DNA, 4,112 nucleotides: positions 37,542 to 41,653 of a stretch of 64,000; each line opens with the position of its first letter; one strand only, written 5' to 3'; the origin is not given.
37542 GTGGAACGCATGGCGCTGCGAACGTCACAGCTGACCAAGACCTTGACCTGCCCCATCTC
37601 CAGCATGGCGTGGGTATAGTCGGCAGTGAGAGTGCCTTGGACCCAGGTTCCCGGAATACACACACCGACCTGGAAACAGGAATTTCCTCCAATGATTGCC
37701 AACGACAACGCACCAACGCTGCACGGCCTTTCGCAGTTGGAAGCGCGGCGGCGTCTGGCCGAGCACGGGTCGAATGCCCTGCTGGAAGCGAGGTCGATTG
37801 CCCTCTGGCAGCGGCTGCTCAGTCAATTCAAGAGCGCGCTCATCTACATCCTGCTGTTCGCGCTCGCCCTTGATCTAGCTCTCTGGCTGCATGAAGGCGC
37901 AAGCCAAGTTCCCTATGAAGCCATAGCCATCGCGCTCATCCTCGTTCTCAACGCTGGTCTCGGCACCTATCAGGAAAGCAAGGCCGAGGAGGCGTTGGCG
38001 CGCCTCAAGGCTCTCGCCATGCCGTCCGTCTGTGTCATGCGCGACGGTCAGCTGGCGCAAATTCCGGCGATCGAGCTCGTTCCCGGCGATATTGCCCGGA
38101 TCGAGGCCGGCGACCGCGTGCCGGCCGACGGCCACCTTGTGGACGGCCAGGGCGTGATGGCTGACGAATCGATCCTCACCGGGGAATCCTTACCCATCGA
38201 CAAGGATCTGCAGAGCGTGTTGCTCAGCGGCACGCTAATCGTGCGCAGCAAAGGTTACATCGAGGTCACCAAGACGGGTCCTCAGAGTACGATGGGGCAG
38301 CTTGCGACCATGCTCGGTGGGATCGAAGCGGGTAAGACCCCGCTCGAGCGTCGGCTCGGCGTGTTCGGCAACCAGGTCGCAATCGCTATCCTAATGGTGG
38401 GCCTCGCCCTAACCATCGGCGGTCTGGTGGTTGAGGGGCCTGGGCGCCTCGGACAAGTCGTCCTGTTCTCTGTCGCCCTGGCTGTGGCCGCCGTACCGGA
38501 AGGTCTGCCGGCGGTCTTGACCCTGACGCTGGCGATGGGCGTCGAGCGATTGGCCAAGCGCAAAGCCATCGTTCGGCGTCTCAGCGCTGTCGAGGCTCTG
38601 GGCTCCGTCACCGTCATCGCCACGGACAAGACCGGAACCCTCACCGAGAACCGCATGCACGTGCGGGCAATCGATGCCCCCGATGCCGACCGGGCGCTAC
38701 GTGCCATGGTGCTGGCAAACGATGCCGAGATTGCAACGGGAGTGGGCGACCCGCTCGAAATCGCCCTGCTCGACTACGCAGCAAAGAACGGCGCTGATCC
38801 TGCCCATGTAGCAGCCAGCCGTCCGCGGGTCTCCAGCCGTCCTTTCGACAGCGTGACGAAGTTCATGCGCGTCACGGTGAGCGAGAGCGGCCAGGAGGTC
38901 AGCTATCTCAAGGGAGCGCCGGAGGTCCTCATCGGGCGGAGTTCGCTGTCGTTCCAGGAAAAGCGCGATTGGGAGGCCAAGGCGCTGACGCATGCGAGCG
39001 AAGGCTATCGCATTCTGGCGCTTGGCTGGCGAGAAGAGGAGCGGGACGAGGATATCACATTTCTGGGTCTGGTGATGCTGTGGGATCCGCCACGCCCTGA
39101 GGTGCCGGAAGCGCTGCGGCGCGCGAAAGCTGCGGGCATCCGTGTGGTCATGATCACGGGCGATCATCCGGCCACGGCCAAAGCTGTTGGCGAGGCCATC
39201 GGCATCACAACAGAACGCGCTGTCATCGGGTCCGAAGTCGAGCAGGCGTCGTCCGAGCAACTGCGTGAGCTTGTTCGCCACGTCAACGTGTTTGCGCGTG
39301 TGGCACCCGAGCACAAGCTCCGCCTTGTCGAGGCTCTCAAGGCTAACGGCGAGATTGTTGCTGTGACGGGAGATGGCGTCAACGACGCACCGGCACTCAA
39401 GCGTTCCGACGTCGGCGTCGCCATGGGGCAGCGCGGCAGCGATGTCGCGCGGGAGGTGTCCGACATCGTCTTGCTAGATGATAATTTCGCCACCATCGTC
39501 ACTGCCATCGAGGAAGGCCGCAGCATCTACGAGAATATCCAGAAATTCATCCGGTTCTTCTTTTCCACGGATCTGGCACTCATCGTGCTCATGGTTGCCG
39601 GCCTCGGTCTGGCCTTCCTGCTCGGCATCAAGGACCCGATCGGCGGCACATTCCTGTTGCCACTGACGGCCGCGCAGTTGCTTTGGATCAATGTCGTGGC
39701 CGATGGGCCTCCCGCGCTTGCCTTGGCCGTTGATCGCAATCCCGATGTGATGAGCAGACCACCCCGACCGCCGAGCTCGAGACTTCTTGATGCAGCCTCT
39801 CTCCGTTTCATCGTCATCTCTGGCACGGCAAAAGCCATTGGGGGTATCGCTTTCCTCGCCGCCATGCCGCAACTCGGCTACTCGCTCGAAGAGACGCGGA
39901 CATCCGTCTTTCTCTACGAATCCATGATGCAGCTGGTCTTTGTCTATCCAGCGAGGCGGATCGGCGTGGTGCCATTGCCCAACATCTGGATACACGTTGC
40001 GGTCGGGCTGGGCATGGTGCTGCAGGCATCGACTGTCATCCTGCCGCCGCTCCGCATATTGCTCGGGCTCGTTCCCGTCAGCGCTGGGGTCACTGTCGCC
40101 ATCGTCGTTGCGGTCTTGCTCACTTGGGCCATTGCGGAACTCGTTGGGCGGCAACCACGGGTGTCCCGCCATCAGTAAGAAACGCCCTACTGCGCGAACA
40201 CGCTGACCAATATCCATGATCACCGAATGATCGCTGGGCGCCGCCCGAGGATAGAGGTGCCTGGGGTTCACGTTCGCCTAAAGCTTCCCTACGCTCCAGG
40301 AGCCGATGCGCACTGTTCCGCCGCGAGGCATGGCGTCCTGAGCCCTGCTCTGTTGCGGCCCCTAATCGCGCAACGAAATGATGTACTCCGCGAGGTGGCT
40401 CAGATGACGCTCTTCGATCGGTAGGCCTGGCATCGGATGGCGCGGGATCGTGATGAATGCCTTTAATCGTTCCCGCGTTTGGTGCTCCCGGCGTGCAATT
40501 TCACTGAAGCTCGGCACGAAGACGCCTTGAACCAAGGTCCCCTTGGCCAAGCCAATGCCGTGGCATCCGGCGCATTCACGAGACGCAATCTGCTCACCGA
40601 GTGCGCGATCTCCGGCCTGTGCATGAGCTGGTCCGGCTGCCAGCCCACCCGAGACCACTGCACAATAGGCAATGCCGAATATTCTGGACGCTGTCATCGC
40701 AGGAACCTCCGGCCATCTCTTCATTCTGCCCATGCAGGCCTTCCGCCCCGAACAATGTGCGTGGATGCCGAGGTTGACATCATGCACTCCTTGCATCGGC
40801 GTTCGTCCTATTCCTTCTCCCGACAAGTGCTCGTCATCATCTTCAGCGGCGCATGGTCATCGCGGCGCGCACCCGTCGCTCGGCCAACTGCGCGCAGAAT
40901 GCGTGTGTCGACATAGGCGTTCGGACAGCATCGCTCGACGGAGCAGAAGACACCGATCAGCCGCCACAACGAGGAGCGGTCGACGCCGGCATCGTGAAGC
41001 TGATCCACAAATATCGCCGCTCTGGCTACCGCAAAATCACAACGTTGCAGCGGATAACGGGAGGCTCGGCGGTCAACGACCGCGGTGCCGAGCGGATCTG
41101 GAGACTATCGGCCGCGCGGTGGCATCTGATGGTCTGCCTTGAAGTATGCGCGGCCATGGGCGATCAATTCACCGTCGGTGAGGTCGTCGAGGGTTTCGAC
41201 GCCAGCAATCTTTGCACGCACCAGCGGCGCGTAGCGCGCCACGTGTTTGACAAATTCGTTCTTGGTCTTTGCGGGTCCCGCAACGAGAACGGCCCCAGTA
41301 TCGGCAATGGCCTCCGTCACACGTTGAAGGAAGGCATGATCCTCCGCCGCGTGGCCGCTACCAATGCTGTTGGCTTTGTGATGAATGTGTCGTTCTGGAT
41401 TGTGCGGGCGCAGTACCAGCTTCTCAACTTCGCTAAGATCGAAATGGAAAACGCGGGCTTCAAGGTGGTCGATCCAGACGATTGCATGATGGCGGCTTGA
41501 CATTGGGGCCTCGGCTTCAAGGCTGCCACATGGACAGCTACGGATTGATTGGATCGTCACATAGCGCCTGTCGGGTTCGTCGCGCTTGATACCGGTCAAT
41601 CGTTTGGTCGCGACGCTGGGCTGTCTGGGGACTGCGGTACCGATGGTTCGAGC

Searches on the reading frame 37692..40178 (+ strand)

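Call 10: search_protein_families(library=pfam, proteins=[window:37692-40178:+])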
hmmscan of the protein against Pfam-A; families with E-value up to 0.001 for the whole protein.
window:37692-40178:+ (828 aa): 7 families
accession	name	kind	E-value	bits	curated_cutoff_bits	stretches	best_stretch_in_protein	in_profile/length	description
PF00122.25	E1-E2_ATPase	-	1.9e-46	158.3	28.1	1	109-290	3-181/181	E1-E2 ATPase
PF00689.26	Cation_ATPase_C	-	2.5e-28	99.5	27.3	1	656-818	2-172/175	Cation transporting ATPase, C-terminus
PF00702.32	Hydrolase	-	1.8e-23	84.4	26.4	1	307-572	2-190/191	haloacid dehalogenase-like hydrolase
PF13246.12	Cation_ATPase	-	1.5e-12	47.8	21.7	1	345-418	14-89/91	Cation transport ATPase (P-type)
PF00690.31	Cation_ATPase_N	-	1.1e-11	44.6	20.4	1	10-59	18-67/69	Cation transporter/ATPase, N-terminus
PF12710.13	HAD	-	4.2e-08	34.3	27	1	468-570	87-189/189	haloacid dehalogenase-like hydrolase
PF08282.18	Hydrolase_3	-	2e-06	28.2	20.9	1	544-604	194-253/255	haloacid dehalogenase-like hydrolase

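Call 55: search_protein_families(library=ncbifam, proteins=[window:37692-40178:+], max_evalue=0.001)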
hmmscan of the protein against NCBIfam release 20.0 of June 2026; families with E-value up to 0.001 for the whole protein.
window:37692-40178:+ (828 aa): 25 families
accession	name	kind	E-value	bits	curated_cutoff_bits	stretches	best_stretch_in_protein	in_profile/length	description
TIGR01522.1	ATPase-IIA2_Ca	equivalog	2.8e-161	538.2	798.3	1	11-718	22-741/854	calcium-transporting P-type ATPase, PMR1-type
TIGR01647.1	ATPase-IIIA_H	equivalog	3.9e-132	441.9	615.5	1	12-684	1-650/755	plasma-membrane proton-efflux P-type ATPase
TIGR01116.1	ATPase-IIA1_Ca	equivalog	6.7e-131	437.9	703.4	2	384-801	380-777/799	calcium-translocating P-type ATPase, SERCA-type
TIGR01517.1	ATPase-IIB_Ca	equivalog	6.3e-124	415.1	507.05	1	11-710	54-772/882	calcium-translocating P-type ATPase, PMCA-type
TIGR01523.1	ATPase-IID_K-Na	equivalog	1.7e-116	390.1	645.05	3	347-692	453-824/997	potassium/sodium efflux P-type ATPase, fungal-type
TIGR01106.1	ATPase-IIC_X-K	subfamily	2.4e-107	360.1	946.1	3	10-325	34-363/997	Na,H/K antiporter P-type ATPase subunit alpha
TIGR01494.1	ATPase_P-type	subfamily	1.6e-95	320.4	62.3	3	80-327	2-232/478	HAD-IC family P-type ATPase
TIGR01524.1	ATPase-IIIB_Mg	equivalog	7.2e-90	302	610.75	1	11-642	32-691/867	magnesium-translocating P-type ATPase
TIGR01525.1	ATPase-IB_hvy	subfamily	3.3e-87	293.7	346.25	2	73-507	22-428/560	heavy metal translocating P-type ATPase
NF011702.0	PRK15122.1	subfamily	8e-85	285.5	975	2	172-726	242-796/907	magnesium-translocating P-type ATPase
TIGR01512.1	ATPase-IB2_Cd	subfamily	1e-65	222.4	313.5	3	75-333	19-261/494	cadmium family heavy metal-translocating P-type ATPase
TIGR01657.1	P-ATPase-V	hypoth_equivalog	2.8e-64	217.2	618.25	3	10-334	137-476/1055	ATP13A2 family polyamine export P-type ATPase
TIGR01511.1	ATPase-IB1_Cu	subfamily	1.8e-56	192.2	397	3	73-363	41-312/542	copper-translocating P-type ATPase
NF008262.1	PRK11033.1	equivalog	2e-52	178.7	1005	2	75-509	196-602/731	zinc/cadmium/mercury/lead-transporting ATPase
NF007952.0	PRK10671.1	equivalog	2e-44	152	1316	2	66-510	281-698/838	copper-exporting P-type ATPase CopA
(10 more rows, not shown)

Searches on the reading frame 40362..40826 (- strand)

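Call 36: search_protein_families(library=pfam, proteins=[window:40362-40826:-], max_evalue=0.01)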
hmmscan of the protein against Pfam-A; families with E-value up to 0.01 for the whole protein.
window:40362-40826:- (154 aa): 2 families
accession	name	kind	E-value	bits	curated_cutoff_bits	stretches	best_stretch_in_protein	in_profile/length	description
PF13442.11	Cytochrome_CBB3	-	8.9e-05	23.2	27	1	76-149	5-68/68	Cytochrome C oxidase, cbb3-type, subunit III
PF00034.26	Cytochrom_C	-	0.0053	18.5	21.3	1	75-119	2-42/90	Cytochrome c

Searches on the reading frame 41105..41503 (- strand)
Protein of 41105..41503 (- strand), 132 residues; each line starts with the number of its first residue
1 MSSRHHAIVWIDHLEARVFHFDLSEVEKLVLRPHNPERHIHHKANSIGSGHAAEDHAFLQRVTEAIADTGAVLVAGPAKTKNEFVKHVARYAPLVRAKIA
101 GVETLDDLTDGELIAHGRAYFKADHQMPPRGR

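Call 36: search_protein_families(library=pfam, proteins=[window:41105-41503:-], max_evalue=0.01)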
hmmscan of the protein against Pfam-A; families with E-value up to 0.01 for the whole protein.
window:41105-41503:- (132 aa): 1 family
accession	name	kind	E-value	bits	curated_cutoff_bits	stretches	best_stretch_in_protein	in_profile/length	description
PF03464.20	eRF1_2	-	0.0086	16.8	27.1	0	56-101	55-109/133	eRF1 domain 2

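Call 55: search_protein_families(library=ncbifam, proteins=[window:41105-41503:-], max_evalue=0.001)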
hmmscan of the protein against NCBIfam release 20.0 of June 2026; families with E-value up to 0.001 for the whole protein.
window:41105-41503:- (132 aa): 0 families

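Call 67: find_homologous_proteins(query=window:41105-41503:-, max_evalue=0.00001)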
Query window:41105-41503:- (132 aa): 1709 proteins with E <= 0.00001 among 1727 candidates; the best 120 are listed.
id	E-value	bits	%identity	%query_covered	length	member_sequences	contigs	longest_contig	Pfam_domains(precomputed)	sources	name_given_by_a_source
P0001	2.4e-63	230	77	98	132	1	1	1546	-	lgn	-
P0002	1.9e-62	227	76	100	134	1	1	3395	-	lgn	-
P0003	8.0e-61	222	73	100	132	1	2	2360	-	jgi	jgi:stalled ribosome rescue protein Dom34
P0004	1.3e-60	221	74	100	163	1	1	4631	-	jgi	jgi:stalled ribosome rescue protein Dom34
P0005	1.3e-58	214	74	100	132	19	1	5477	-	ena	-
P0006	6.7e-58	212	72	99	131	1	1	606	-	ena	-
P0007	1.0e-57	212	72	100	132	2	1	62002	-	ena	-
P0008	1.1e-57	211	72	99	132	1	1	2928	-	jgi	jgi:stalled ribosome rescue protein Dom34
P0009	7.7e-57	209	69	99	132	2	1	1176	-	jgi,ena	-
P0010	1.2e-56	208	69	100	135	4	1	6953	-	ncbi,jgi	jgi:hypothetical protein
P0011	1.6e-56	208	72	98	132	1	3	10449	-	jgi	jgi:stalled ribosome rescue protein Dom34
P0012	2.3e-56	207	72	98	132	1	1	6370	-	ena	-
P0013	3.0e-56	207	71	99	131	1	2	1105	-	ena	-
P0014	3.3e-56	207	70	99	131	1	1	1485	-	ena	-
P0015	4.6e-56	206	71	100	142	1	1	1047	-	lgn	-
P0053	5.2e-52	193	68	99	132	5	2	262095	-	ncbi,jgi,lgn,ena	jgi:stalled ribosome rescue protein Dom34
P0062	9.6e-51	189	64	99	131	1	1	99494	-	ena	-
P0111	6.7e-46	173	60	100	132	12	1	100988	-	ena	-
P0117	1.0e-45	173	62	98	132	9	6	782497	-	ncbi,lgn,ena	ncbi:MAG: translational machinery protein [Xanthobacteraceae bacterium]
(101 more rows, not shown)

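Call 68: find_encoding_contigs(protein=P0117, flank=3000, max_places=3)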
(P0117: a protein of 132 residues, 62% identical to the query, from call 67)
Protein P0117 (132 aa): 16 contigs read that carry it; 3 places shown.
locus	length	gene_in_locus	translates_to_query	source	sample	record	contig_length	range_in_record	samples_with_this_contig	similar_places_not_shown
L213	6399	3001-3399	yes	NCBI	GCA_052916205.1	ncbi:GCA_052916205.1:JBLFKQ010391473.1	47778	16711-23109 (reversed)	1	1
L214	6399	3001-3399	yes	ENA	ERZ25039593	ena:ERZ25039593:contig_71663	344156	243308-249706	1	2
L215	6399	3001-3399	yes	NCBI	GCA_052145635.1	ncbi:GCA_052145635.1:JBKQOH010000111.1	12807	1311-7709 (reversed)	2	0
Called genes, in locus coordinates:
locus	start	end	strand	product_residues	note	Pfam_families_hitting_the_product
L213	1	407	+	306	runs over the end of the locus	PF08240:ADH_N, PF00107:ADH_zinc_N, PF13602:ADH_zinc_N_2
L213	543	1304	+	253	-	PF00106:adh_short, PF23441:SDR (faint), PF08659:KR, PF13561:adh_short_C2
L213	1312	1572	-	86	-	PF07769:PsiF_repeat (weak)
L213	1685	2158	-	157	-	PF13826:Monooxy_af470-like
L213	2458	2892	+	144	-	PF03733:YccF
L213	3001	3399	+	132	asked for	-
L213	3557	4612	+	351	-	PF21320:WHD_Rv2258c, PF01209:Ubie_methyltran, PF05175:MTS, PF13489:Methyltransf_23, PF08241:Methyltransf_11, PF08242:Methyltransf_12, PF13649:Methyltransf_25, PF13847:Methyltransf_31, +6 more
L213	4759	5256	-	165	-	-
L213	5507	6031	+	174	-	PF09351:DUF1993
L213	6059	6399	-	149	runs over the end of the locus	PF05014:Nuc_deoxyrib_tr, PF15891:Nuc_deoxyri_tr2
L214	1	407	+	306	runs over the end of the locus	PF08240:ADH_N, PF00107:ADH_zinc_N, PF13602:ADH_zinc_N_2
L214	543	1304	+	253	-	PF00106:adh_short, PF23441:SDR (faint), PF08659:KR, PF13561:adh_short_C2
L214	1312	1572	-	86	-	PF07769:PsiF_repeat (weak)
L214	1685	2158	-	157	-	PF13826:Monooxy_af470-like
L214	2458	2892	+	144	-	PF03733:YccF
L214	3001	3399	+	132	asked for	-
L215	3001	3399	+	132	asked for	-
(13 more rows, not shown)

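Call 69: find_encoding_contigs(protein=P0053, flank=3000, max_places=2)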
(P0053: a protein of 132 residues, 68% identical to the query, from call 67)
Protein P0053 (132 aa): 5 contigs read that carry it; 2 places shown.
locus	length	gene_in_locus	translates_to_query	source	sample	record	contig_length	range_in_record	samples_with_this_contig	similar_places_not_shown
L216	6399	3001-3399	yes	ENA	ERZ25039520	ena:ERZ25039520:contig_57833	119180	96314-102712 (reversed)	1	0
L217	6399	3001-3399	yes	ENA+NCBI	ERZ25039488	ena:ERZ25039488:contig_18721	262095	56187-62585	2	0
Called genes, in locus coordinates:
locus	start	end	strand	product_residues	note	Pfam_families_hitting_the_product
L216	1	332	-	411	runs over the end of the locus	PF07690:MFS_1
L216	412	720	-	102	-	-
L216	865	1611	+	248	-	-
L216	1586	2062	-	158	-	PF05981:CreA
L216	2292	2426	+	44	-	-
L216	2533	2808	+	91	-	-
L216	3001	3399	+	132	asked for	-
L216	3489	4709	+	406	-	PF00155:Aminotran_1_2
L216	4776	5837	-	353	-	PF00389:2-Hacid_dh, PF02826:2-Hacid_dh_C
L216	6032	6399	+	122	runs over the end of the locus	PF22636:FlK, PF03061:4HBT (weak)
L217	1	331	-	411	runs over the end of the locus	PF07690:MFS_1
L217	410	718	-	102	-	-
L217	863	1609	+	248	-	-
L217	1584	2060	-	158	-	PF05981:CreA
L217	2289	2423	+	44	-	-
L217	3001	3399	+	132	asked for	-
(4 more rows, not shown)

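Call 70: find_encoding_contigs(protein=P0111, flank=3000, max_places=2)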
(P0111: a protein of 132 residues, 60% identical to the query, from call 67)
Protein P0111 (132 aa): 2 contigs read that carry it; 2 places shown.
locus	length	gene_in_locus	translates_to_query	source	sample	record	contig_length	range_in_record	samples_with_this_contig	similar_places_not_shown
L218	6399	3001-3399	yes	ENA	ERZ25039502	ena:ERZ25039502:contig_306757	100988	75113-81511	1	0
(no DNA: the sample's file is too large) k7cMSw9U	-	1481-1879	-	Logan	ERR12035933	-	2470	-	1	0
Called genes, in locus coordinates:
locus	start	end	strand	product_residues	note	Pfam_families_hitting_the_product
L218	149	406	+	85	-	-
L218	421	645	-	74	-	-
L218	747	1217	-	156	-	PF05981:CreA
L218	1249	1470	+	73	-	-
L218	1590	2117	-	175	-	-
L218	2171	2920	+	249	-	-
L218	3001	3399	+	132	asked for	-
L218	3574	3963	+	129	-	PF00011:HSP20 (weak)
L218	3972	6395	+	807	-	PF02190:LON_substr_bdg, PF00004:AAA, PF07724:AAA_2 (weak), PF07728:AAA_5, PF22667:Lon_lid, PF05362:Lon_C, PF13541:ChlI (weak)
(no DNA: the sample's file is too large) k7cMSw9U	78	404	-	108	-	-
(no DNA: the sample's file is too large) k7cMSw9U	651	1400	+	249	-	-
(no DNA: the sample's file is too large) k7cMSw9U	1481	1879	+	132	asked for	-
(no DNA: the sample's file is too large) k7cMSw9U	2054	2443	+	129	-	PF00011:HSP20 (weak)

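Call 71: find_encoding_contigs(protein=P0062, flank=3000, max_places=2)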
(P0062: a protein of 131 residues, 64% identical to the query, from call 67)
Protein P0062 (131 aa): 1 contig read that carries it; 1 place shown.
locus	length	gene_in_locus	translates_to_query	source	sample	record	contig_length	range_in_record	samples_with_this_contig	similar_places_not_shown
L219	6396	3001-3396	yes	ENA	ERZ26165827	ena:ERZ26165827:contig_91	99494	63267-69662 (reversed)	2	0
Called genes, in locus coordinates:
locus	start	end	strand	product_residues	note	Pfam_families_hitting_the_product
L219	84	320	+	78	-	-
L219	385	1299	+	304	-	PF03976:PPK2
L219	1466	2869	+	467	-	PF02308:MgtC, PF13194:DUF4010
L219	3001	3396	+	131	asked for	-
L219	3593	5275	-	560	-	PF00015:MCPsignal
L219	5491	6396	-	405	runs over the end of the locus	PF00501:AMP-binding, PF13193:AMP-binding_C (weak)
